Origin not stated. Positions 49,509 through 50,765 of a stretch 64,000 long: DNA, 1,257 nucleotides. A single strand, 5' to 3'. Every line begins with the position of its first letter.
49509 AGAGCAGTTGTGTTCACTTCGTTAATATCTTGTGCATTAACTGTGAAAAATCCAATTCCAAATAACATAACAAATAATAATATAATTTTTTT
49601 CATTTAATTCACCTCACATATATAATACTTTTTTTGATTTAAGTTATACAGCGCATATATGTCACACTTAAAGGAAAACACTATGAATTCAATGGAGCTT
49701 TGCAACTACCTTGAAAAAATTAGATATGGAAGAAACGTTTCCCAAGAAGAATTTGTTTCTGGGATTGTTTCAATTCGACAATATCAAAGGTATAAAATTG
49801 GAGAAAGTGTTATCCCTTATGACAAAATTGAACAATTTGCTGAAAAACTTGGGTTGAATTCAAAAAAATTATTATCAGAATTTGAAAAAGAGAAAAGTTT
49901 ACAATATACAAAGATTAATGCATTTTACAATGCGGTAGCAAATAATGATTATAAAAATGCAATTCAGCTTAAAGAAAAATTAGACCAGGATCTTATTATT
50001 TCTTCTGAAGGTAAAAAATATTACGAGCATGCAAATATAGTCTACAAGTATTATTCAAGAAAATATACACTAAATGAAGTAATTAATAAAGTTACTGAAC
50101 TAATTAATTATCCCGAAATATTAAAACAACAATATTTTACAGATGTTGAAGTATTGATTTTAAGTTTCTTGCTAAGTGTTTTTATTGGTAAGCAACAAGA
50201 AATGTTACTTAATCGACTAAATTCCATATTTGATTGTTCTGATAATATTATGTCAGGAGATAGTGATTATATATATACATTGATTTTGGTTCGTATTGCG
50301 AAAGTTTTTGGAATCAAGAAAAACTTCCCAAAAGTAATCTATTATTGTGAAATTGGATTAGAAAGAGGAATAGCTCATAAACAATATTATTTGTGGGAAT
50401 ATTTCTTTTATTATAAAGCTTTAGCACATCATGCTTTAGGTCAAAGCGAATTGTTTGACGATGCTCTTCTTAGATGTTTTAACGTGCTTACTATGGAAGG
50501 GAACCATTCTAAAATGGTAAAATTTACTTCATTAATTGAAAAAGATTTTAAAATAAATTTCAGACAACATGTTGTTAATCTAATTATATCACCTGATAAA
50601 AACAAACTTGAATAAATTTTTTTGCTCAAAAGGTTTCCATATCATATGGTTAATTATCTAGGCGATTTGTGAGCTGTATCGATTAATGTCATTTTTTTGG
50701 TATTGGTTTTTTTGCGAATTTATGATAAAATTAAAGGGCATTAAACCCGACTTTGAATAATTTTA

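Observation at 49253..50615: Divergent pair: RNPP/Rgg-type regulator and a secreted protein made of tandem 14-aa acidic repeats (candidate multi-copy pheromone precursor)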

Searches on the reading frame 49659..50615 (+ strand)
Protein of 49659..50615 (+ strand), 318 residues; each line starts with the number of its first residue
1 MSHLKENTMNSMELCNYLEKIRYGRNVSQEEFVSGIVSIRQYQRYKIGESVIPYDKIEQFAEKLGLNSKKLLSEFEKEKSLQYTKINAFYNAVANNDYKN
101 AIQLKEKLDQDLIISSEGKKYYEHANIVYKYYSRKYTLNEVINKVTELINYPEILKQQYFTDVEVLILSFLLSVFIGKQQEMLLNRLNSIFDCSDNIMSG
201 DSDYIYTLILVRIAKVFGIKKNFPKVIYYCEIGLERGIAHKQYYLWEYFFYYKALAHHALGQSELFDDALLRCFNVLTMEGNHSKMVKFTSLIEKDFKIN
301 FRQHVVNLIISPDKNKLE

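Call 3: search_protein_families(library=pfam, proteins=[window:49659-50615:+], max_evalue=1)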
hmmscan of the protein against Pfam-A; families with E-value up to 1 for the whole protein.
window:49659-50615:+ (318 aa): 4 families
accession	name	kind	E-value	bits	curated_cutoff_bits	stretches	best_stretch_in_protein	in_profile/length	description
PF12844.13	HTH_19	-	0.00046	20.5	30.2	1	18-73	4-60/64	Helix-turn-helix domain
PF18801.6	RapH_N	-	0.0012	19.2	27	1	84-112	9-37/62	response regulator aspartate phosphatase H, N terminal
PF04760.21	IF2_N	-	0.092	13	25.3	1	57-87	6-35/53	Translation initiation factor IF-2, N-terminal region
PF12254.13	DNA_pol_alpha_N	-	0.12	13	26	1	79-124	16-60/66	DNA polymerase alpha subunit p180 N terminal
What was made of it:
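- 49683..50615 (+): Regulator, 310 aa: XRE-type helix-turn-helix (about residues 1-70) plus a TPR-like helical repeat domain (about residues 75-305). RRNPPA-type fold. Weak HTH_19 and RapH_N hits only (call 3).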

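Call 4: search_protein_families(library=ncbifam, proteins=[window:49659-50615:+], max_evalue=1)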
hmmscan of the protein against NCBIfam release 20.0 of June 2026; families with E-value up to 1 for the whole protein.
window:49659-50615:+ (318 aa): 1 family
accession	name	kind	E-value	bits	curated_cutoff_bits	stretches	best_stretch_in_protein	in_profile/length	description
NF041951.1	phage_RstR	subfamily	0.0025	18.1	80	1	12-108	1-96/108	RstR family transcriptional repressor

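Call 9: find_homologous_proteins(query=window:49659-50615:+, max_evalue=0.001)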
Query window:49659-50615:+ (318 aa): 103 proteins with E <= 0.001 among 2027 candidates.
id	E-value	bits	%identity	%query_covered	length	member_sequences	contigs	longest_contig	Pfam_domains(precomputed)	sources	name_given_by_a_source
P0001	1.6e-189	647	96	97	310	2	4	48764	-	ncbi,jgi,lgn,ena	-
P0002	1.8e-177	607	89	97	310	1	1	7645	-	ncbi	-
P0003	7.9e-173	592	89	95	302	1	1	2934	-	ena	-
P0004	1.9e-160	551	79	99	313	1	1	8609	-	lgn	-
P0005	3.7e-160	550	83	95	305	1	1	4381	PF12844.14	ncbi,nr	ncbi:MAG: hypothetical protein JXL85_09680 [Bacilli bacterium]|nr:hypothetical protein [Bacilli bact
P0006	5.7e-159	546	79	99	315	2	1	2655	PF12844.14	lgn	-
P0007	2.0e-158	545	77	97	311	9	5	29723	PF12844.14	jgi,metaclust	jgi:transcriptional regulator with XRE-family HTH domain|metaclust:\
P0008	2.6e-156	538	80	95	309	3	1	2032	-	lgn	-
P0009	7.5e-155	533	79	95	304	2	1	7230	PF12844.14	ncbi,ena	-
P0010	1.1e-151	522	77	95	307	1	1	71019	-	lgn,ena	-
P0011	2.2e-150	518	78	95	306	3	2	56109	PF12844.14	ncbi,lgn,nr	ncbi:MAG: helix-turn-helix transcriptional regulator [Bacilli bacterium]|nr:helix-turn-helix transcr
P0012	2.2e-150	518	75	98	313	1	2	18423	PF12844.14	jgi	-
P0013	5.6e-149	514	77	95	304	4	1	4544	PF12844.14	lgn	-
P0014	1.1e-148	513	75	98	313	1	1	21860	PF12844.14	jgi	-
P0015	1.3e-148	512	75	96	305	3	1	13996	PF12844.14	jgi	-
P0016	1.3e-148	512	77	95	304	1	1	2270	PF12844.14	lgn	-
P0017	2.4e-148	511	76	96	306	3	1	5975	PF12844.14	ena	-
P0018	3.6e-148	511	74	95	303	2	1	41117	PF12844.14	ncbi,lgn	-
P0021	2.9e-147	508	74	98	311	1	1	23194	PF12844.14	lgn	-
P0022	1.2e-146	506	75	98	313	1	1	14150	PF12844.14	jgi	-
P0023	1.2e-145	503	74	99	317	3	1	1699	PF12844.14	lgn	-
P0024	6.7e-141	487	71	95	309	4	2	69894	PF12844.14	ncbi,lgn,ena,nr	ncbi:MAG: helix-turn-helix transcriptional regulator [Tenericutes bacterium]|nr:helix-turn-helix tra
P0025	7.0e-141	487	72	95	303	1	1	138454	PF12844.14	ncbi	-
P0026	3.1e-140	485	73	95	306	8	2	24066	PF12844.14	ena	-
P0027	1.7e-139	482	73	95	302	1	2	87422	PF12844.14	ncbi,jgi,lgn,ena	-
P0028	1.1e-127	444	66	97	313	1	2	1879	PF12844.14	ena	-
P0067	3.4e-88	314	49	93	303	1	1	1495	PF12844.14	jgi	jgi:transcriptional regulator with XRE-family HTH domain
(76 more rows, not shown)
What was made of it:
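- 49683..50615 (+): 103 homologues (call 9).
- On RRNPPA cytoplasmic peptide-pheromone receptors (superfamily level): HTH_19 E 4.6e-4 for the window protein, and PF12844 precomputed for many homologues (calls 3, 9).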

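Call 11: find_encoding_contigs(protein=P0001, flank=4000, max_places=4)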
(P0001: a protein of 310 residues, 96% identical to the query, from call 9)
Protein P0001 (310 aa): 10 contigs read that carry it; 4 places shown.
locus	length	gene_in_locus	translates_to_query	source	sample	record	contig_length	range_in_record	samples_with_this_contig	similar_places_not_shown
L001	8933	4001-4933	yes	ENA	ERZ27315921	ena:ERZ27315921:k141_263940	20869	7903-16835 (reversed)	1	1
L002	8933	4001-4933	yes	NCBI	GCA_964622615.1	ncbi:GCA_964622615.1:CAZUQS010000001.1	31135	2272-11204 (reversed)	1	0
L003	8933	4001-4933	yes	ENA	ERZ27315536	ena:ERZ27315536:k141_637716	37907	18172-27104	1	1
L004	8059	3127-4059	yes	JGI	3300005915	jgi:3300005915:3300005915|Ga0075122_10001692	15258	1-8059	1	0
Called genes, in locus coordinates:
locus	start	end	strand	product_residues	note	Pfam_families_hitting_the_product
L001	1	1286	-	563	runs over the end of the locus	PF01432:Peptidase_M3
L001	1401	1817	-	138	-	PF01894:YjbQ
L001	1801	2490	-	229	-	-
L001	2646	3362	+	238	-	PF00891:Methyltransf_2 (weak), PF01209:Ubie_methyltran, PF06325:PrmA (weak), PF13489:Methyltransf_23, PF13847:Methyltransf_31, PF08241:Methyltransf_11, PF08242:Methyltransf_12, PF13649:Methyltransf_25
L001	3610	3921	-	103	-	-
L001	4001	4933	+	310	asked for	-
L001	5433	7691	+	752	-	PF16403:Bact_surface_Ig-like, PF20578:aBig_2, PF03572:Peptidase_S41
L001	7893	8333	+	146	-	-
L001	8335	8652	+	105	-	-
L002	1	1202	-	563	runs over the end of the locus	PF01432:Peptidase_M3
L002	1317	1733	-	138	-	PF01894:YjbQ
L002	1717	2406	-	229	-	-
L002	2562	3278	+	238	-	PF00891:Methyltransf_2 (weak), PF01209:Ubie_methyltran, PF06325:PrmA (weak), PF13489:Methyltransf_23, PF13847:Methyltransf_31, PF08241:Methyltransf_11, PF08242:Methyltransf_12, PF13649:Methyltransf_25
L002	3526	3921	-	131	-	-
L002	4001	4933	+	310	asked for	-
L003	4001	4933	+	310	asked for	-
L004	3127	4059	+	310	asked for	-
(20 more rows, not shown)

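Call 12: find_encoding_contigs(protein=P0010, flank=4000, max_places=2)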
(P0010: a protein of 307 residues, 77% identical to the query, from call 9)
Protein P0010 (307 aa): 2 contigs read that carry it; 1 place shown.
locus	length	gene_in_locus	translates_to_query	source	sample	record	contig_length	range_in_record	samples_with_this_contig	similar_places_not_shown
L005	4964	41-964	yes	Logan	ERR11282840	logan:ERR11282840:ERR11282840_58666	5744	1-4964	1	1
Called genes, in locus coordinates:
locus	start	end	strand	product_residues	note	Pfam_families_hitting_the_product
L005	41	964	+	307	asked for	-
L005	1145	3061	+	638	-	PF13426:PAS_9 (weak), PF00990:GGDEF, PF00563:EAL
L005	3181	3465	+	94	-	PF01022:HTH_5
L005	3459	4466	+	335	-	PF03773:ArsP_1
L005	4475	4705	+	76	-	PF13192:Thioredoxin_3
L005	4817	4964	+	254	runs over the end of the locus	-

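Call 19: find_related_loci(query=A1, collection=genome_contigs, flank=4000)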
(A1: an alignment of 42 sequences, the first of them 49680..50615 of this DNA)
Query A1 (311 aa) in genome_contigs; peptide patterns used: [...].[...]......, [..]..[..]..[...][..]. (x = any residue, [..] = any of these).
110 stretches matched a pattern; 62 encode a relative of the query (tblastn E <= 1e-3); 60 distinct loci.
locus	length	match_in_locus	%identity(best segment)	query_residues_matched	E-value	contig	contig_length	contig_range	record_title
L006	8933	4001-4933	96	1-311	0e+0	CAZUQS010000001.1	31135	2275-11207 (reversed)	MAG TPA_asm: uncultured Candidatus Izemoplasmatales bacterium isolate binchicken_co181_15 genome assembly, contig: NODE_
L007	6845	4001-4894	89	2-299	0e+0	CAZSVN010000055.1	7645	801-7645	MAG TPA_asm: uncultured Candidatus Izemoplasmatales bacterium isolate binchicken_co42_414 genome assembly, contig: NODE_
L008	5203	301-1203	77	2-302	3e-163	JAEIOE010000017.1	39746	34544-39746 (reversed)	MAG: Mycoplasmatota bacterium isolate MAG22 NODE_840_length_39746_cov_71.368197, whole genome shotgun sequence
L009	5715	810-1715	78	1-302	4e-161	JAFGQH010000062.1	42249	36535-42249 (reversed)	MAG: Bacilli bacterium isolate Zod_Metabat.734 k87_11458180, whole genome shotgun sequence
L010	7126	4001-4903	77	2-302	2e-159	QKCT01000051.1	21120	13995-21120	MAG: Bacillota bacterium isolate SZUA-431 scaffold_6305, whole genome shotgun sequence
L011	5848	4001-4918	75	1-306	4e-157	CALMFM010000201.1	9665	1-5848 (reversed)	MAG TPA_asm: uncultured Firmicutes bacterium isolate SRR6284161_bin.29_CONCOCT_v1.1_MAG genome assembly, contig: ERZ7951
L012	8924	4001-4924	74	1-309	1e-155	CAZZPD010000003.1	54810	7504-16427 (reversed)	MAG TPA_asm: uncultured Candidatus Izemoplasmatales bacterium isolate binchicken_co42_464 genome assembly, contig: NODE_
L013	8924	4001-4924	73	1-309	2e-153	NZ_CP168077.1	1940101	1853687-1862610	Candidatus Izemoplasma sp. B36 chromosome, complete genome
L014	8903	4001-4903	73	2-302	5e-150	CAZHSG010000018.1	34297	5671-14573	MAG TPA_asm: uncultured Candidatus Izemoplasmatales bacterium isolate SRP191223_co1_122 genome assembly, contig: NODE_92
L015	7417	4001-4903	73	2-302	1e-149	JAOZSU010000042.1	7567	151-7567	MAG: Mycoplasmatota bacterium isolate GMC6.metabat2.96 GMC6_12842_length_7567_cov_4.175852, whole genome shotgun sequenc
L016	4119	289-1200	72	1-304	4e-153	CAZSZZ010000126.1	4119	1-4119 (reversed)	MAG TPA_asm: uncultured Candidatus Izemoplasmatales bacterium isolate SRP141559_co1_88 genome assembly, contig: NODE_140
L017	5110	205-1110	71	2-302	7e-134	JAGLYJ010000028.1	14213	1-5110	MAG: Mycoplasmatota bacterium isolate RS_13_21 ZL320.bin.21.fa_28, whole genome shotgun sequence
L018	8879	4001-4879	56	2-294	2e-105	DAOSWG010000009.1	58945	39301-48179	MAG TPA_asm: Bacillota bacterium isolate AMR_MDS_2143 NODE_321_length_58945_cov_22.900458, whole genome shotgun sequence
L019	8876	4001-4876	52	2-293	5e-100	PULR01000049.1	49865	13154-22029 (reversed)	MAG: Mollicutes bacterium isolate B1Sed10_40m B1-Sed10-C380, whole genome shotgun sequence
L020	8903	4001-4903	52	1-300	3e-99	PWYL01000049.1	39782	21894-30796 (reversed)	MAG: Mollicutes bacterium isolate T3Sed10_131 T3-Sed10-C1133, whole genome shotgun sequence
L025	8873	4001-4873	53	2-292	1e-93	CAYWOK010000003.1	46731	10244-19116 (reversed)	MAG TPA_asm: uncultured Candidatus Izemoplasmatales bacterium isolate SRP178699_co1_459 genome assembly, contig: NODE_67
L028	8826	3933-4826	53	2-299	1e-92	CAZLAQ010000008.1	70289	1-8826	MAG TPA_asm: uncultured Candidatus Izemoplasmatales bacterium isolate SRP178699_co1_449 genome assembly, contig: NODE_28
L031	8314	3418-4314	49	2-300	3e-87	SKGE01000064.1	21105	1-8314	MAG: Candidatus Izimaplasma bacterium isolate CSBr16_127 CSBr16-1847, whole genome shotgun sequence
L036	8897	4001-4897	47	2-299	4e-84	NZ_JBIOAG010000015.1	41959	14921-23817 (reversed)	Liberiplasma polymorphum strain C05PYG 15, whole genome shotgun sequence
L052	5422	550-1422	38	2-293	2e-54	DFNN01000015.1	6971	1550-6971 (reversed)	MAG TPA_asm: Bacillales bacterium UBA3566 UBA3566_contig_468, whole genome shotgun sequence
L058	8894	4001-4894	29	2-302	1e-29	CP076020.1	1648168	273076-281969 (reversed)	Mycoplasmatota bacterium strain zrk2 chromosome, complete genome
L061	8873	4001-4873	27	2-295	1e-22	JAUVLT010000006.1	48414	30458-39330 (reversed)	MAG: Mycoplasmatota bacterium isolate CSMAG_513 CSMAG_513_k141_59407_length_48414_cov_10.9954, whole genome shotgun sequ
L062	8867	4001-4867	27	2-293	2e-21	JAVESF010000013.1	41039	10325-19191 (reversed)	MAG: Acholeplasma sp. isolate BF1_46 scaffold_1561_c1_biofilm_2017, whole genome shotgun sequence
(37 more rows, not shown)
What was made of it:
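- Sixty genome loci were recovered (call 19).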

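Call 27: predict_structure(alignment_id=A1)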
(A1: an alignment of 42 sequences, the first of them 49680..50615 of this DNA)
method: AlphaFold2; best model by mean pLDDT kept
length: 311 residues; sequences in the alignment: 42
mean_pLDDT: 89.6   pTM: 0.79
mean pLDDT of the five models: 89.6, 89.2, 88.8, 88.5, 87.0
residues with pLDDT >= 90: 217; 70-90: 75; 50-70: 10; < 50: 9
segments of 3 or more residues with pLDDT < 50: 308-311
pLDDT, mean of each block of 10 residues (from residue 1): 83 91 94 94 92 93 93 91 85 92 90 94 92 95 92 87 92 92 68 66 93 96 92 87 98 97 96 89 97 95 67 40
secondary structure, 60 per line:
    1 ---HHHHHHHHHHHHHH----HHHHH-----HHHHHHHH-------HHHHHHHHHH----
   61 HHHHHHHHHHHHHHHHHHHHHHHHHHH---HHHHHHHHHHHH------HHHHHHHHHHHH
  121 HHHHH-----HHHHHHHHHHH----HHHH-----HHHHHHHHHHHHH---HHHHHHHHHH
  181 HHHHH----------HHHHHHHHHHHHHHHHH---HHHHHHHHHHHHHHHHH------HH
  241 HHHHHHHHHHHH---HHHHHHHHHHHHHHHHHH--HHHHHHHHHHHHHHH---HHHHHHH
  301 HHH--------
elements in order: H4-17 H22-26 H32-39 H47-56 H61-87 H91-102 H109-125 H131-141 H146-149 H155-167 H171-185 H196-212 H216-232 H239-252 H256-273 H276-290 H294-303
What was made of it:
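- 49683..50615 (+): AF2 model: pLDDT 89.6, pTM 0.79 (call 27).
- On RRNPPA cytoplasmic peptide-pheromone receptors (superfamily level): Five-helix N-terminal domain in the AF2 model (call 27).
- The AF2 model is confident (pLDDT 89.6, call 27).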

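Call 30: fold_search(model_id=the predicted structure, library=pdb)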
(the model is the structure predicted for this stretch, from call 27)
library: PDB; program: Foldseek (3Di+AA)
matches with E <= 10: 1112; with E <= 0.001: 43
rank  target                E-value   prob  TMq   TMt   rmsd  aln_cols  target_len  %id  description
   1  3u3w_A                7.1e-06  1.00  0.48  0.53   9.4       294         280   15  Crystal Structure of Bacillus thuringiensis PlcR in complex with the peptide PapR7 and DNA (released 2013-01-09)
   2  2qfc_A                2.1e-05  1.00  0.48  0.52  10.0       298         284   15  Crystal Structure of Bacillus thuringiensis PlcR complexed with PapR (released 2007-11-06)
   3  5jub_A                2.1e-05  1.00  0.53  0.54   9.6       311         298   16  Crystal structure of ComR from S.thermophilus in complex with DNA and its signalling peptide ComS. (released 2016-10-26)
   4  5juf                  4.8e-05  1.00  0.49  0.50  10.2       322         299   16  Crystal structure of the apo form of ComR from S. thermophilus. (released 2016-10-26)
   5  2axz_B                6.2e-05  1.00  0.40  0.41  11.0       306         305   18  Crystal structure of PrgX/cCF10 complex (released 2005-12-06)
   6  2axz_A                6.5e-05  1.00  0.40  0.40  11.0       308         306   19  Crystal structure of PrgX/cCF10 complex (released 2005-12-06)
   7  2axz_C                6.8e-05  1.00  0.41  0.45  11.0       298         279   19  Crystal structure of PrgX/cCF10 complex (released 2005-12-06)
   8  2awi_A                7.1e-05  1.00  0.41  0.42  11.0       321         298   16  Structure of PrgX Y153C mutant (released 2005-12-06)
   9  2axv_A                7.1e-05  1.00  0.40  0.41  10.9       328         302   17  Structure of PrgX Y153C mutant (released 2005-12-06)
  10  2axu_A                8.4e-05  1.00  0.44  0.45  11.0       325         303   15  Structure of PrgX (released 2005-12-06)
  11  2aw6_A                8.4e-05  1.00  0.39  0.41  11.0       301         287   19  Structure of a bacterial peptide pheromone/receptor complex and its mechanism of gene regulation (released 2005-12-06)
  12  6hu8                  1.0e-04  1.00  0.47  0.49  10.6       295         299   14  Apo form of the competence regulator ComR from Streptococcus vestibularis (released 2019-10-23)
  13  2axu_E                1.1e-04  1.00  0.43  0.44  10.8       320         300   17  Structure of PrgX (released 2005-12-06)
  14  2aw6_B                1.2e-04  1.00  0.41  0.44  10.9       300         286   18  Structure of a bacterial peptide pheromone/receptor complex and its mechanism of gene regulation (released 2005-12-06)
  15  6hua_A                1.4e-04  1.00  0.51  0.53   9.2       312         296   16  the competence regulator ComR from Streptococcus vestibularis in complex with its cognate signaling peptide XIP (released 2019-10-23)
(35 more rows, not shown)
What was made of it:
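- On RRNPPA cytoplasmic peptide-pheromone receptors (superfamily level): All 50 listed Foldseek PDB hits are RRNPPA-type regulators or close structural relatives (call 30).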

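Call 40: search_protein_families(library=pfam, proteins=[L025:3427-3702:-, L062:3472-3753:-], max_evalue=0.01)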
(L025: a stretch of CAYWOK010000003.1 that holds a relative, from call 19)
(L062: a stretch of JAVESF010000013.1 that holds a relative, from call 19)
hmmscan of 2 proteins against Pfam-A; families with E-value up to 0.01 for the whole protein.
L025:3427-3702:- (91 aa): 0 families

L062:3472-3753:- (93 aa): 0 families

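Call 44: search_protein_families(library=ncbifam, proteins=[L025:3427-3702:-, L062:3472-3753:-, L036:3268-3543:-], max_evalue=1)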
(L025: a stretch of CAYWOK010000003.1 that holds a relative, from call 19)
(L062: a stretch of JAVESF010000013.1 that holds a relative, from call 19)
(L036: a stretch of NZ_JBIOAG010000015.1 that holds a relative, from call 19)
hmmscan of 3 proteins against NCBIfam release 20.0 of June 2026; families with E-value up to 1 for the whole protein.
L025:3427-3702:- (91 aa): 1 family
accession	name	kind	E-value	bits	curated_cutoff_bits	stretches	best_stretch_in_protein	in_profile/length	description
NF000500.2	blaOXA-58_like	exception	0.049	13.3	625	1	47-82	225-260/280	OXA-58 family carbapenem-hydrolyzing class D beta-lactamase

L062:3472-3753:- (93 aa): 1 family
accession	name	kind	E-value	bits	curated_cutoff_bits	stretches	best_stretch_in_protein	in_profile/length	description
NF007994.0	PRK10719.1-5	equivalog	0.079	11.8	952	1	12-58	323-368/473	ethanolamine ammonia-lyase reactivating factor EutA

L036:3268-3543:- (91 aa): 0 families

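Call 45: search_solved_structures(query=L025:3427-3702:-, max_evalue=1)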
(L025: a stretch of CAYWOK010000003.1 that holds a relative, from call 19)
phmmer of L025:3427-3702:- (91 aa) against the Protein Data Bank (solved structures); distinct sequences matched with E-value up to 1: 9.
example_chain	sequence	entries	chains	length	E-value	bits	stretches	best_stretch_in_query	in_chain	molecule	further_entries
9phb_G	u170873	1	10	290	1.2e-06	31.8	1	8-87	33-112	SpbK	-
3jr6_A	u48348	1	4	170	0.39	14.2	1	6-62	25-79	Lysozyme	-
1oyu_A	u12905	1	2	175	0.45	14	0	14-83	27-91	Lysozyme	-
3c26_A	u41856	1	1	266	0.46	13.9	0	14-57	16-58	Putative acetyltransferase Ta0821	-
9d78_A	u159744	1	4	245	0.48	13.9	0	48-83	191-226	Beta-lactamase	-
5boh_A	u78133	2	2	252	0.51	13.8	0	48-83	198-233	Beta-lactamase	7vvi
4oh0_A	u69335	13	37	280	0.59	13.6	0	48-83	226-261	Beta-lactamase OXA-58 | Beta-lactamase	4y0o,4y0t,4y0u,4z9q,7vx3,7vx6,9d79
2b7x_A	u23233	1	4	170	0.71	13.3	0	6-62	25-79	Lysozyme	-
103l_A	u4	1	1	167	0.8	13.2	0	17-83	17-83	T4 LYSOZYME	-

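Call 46: search_protein_families(library=phrogs, proteins=[L025:3427-3702:-, window:49683-50615:+], max_evalue=0.1)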
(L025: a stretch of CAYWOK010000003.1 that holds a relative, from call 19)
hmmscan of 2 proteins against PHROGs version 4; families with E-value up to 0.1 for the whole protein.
L025:3427-3702:- (91 aa): 2 families
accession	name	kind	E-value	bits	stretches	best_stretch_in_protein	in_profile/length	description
phrog_28635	-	unknown function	0.048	14.2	1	24-90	52-122/257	-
phrog_8563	-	unknown function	0.059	14.8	1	41-83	48-92/97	-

window:49683-50615:+ (310 aa): 4 families
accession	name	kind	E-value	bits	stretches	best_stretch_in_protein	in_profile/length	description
phrog_2967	-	transcription regulation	7.3e-05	23.4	1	6-70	11-76/225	transcriptional regulator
phrog_3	-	transcription regulation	0.00076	20.3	1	2-116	85-213/430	transcriptional repressor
phrog_8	-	transcription regulation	0.022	15.2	1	14-97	166-269/346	transcriptional regulator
phrog_35589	-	unknown function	0.082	13.9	0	258-291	2-34/60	-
